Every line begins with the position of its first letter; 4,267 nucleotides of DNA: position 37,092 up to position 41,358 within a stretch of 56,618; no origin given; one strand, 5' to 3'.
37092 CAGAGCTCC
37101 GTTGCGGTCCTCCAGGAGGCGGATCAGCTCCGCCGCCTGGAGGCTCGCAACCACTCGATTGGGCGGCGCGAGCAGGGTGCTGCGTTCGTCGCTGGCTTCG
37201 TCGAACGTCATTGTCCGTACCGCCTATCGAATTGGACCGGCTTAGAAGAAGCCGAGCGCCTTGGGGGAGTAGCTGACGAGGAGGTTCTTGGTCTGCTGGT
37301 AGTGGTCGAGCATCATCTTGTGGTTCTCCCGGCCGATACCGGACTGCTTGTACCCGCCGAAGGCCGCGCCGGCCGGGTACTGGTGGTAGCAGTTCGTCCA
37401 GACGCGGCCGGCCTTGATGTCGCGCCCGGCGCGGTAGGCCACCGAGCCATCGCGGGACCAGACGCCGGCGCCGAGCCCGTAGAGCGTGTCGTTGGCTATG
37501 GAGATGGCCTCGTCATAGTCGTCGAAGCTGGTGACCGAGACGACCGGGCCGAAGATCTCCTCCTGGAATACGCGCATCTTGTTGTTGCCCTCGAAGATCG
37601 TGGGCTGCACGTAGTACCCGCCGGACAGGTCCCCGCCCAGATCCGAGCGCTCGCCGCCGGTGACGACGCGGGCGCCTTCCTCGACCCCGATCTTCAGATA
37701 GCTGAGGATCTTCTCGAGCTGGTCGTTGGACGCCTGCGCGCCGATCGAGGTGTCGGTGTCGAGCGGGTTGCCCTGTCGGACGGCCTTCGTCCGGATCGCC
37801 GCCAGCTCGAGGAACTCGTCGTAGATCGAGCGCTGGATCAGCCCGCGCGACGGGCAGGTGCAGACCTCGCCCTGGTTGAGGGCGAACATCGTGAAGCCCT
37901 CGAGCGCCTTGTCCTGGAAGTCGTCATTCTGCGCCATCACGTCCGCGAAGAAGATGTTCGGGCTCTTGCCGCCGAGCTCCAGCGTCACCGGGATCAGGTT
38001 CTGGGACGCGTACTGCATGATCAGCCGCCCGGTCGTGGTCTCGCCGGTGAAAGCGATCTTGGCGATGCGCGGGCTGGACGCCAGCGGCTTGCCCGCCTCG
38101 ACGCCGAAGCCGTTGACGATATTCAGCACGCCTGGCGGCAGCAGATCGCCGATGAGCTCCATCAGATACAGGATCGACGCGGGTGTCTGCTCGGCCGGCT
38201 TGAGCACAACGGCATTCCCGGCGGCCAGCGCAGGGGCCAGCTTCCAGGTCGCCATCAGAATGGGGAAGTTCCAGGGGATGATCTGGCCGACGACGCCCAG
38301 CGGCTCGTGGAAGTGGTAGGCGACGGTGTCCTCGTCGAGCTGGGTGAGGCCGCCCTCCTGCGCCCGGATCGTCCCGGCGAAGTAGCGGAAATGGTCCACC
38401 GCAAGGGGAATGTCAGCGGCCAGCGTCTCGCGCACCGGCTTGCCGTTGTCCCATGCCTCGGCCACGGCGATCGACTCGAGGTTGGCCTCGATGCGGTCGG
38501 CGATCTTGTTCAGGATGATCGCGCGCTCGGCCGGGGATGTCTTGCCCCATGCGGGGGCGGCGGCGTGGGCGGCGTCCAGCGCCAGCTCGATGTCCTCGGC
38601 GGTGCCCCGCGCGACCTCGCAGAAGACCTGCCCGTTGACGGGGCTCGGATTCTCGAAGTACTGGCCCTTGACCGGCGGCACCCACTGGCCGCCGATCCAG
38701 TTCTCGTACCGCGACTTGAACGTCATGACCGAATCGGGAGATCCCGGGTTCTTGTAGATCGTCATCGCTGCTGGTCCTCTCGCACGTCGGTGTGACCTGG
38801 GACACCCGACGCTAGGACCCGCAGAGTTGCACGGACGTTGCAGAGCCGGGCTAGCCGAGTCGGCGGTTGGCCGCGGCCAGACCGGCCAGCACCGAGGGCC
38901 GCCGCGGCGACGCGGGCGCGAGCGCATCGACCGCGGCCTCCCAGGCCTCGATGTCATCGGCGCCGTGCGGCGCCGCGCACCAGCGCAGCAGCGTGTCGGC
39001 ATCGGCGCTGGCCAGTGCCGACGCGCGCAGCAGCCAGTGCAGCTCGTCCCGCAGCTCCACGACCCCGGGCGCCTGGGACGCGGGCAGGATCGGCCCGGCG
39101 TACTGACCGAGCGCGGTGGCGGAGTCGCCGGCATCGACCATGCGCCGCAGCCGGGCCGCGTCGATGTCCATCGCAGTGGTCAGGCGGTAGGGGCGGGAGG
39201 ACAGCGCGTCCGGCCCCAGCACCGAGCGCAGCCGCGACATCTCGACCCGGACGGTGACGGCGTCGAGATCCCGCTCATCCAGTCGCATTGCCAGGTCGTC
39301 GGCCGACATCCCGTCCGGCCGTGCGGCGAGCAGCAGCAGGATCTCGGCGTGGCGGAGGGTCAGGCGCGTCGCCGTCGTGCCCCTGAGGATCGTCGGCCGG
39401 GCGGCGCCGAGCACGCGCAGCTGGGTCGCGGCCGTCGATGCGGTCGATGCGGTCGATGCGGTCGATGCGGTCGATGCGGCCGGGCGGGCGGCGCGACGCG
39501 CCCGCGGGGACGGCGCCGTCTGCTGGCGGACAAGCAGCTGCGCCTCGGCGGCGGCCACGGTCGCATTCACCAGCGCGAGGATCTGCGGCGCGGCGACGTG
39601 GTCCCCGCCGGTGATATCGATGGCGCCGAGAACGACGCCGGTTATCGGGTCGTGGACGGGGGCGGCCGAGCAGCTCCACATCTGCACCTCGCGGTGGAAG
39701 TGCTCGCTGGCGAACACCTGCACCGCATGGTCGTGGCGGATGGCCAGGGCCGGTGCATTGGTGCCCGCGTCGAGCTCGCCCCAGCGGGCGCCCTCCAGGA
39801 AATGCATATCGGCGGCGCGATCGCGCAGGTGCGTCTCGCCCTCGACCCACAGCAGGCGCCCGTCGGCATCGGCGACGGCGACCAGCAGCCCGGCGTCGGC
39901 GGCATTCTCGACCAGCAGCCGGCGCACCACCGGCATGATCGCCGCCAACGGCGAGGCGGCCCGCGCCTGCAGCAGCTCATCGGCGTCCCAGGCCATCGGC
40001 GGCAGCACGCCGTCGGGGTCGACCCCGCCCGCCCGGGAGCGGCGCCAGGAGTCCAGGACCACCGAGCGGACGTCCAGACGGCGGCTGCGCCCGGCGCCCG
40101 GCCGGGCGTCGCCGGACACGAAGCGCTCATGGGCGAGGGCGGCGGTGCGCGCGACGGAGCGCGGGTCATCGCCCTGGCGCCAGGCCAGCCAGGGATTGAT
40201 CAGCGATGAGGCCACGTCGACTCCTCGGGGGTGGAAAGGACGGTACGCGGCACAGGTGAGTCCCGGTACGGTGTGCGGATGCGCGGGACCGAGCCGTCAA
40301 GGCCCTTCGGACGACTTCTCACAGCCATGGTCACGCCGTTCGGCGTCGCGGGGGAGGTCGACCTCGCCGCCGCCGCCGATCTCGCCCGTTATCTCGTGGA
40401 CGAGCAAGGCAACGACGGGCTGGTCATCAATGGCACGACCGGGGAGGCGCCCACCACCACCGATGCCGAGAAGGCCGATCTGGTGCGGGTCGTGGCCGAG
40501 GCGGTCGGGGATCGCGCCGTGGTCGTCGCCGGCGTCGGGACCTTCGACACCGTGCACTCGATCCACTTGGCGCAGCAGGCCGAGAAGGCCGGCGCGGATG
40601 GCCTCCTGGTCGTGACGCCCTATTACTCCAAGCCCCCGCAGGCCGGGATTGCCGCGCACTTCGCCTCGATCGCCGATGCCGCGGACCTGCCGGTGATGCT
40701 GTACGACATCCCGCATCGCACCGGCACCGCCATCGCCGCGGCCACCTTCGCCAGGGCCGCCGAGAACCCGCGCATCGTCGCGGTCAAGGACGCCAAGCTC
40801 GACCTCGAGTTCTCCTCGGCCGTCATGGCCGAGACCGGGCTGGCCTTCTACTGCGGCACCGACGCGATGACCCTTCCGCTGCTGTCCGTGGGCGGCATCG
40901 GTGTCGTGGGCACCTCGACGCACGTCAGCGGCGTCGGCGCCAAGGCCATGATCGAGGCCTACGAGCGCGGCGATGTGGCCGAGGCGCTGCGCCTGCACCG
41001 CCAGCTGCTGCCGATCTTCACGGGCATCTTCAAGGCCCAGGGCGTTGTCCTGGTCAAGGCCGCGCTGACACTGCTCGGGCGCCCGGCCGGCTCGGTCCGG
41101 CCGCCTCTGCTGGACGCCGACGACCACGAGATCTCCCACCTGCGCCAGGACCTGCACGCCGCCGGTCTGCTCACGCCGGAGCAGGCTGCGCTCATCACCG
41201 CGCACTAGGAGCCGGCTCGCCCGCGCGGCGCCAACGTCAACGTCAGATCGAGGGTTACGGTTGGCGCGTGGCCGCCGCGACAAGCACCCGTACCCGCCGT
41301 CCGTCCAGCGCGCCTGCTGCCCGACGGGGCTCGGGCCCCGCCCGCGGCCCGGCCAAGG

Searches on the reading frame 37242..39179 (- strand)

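Call 68: search_protein_families(library=pfam, proteins=[window:37242-39179:-], max_evalue=0.0001)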
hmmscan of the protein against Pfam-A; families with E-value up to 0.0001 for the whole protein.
window:37242-39179:- (645 aa): 1 family
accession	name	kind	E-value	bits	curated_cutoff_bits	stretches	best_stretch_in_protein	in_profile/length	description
PF00171.27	Aldedh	-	4.3e-155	517.2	23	1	166-632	1-460/461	Aldehyde dehydrogenase family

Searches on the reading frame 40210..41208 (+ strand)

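Call 69: search_protein_families(library=pfam, proteins=[window:40210-41208:+], max_evalue=0.0001)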
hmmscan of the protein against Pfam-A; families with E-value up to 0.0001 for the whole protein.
window:40210-41208:+ (332 aa): 1 family
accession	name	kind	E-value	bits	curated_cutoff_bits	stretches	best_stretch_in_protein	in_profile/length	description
PF00701.28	DHDPS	-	1.1e-79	267.7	22.1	1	33-317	2-288/289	Dihydrodipicolinate synthetase family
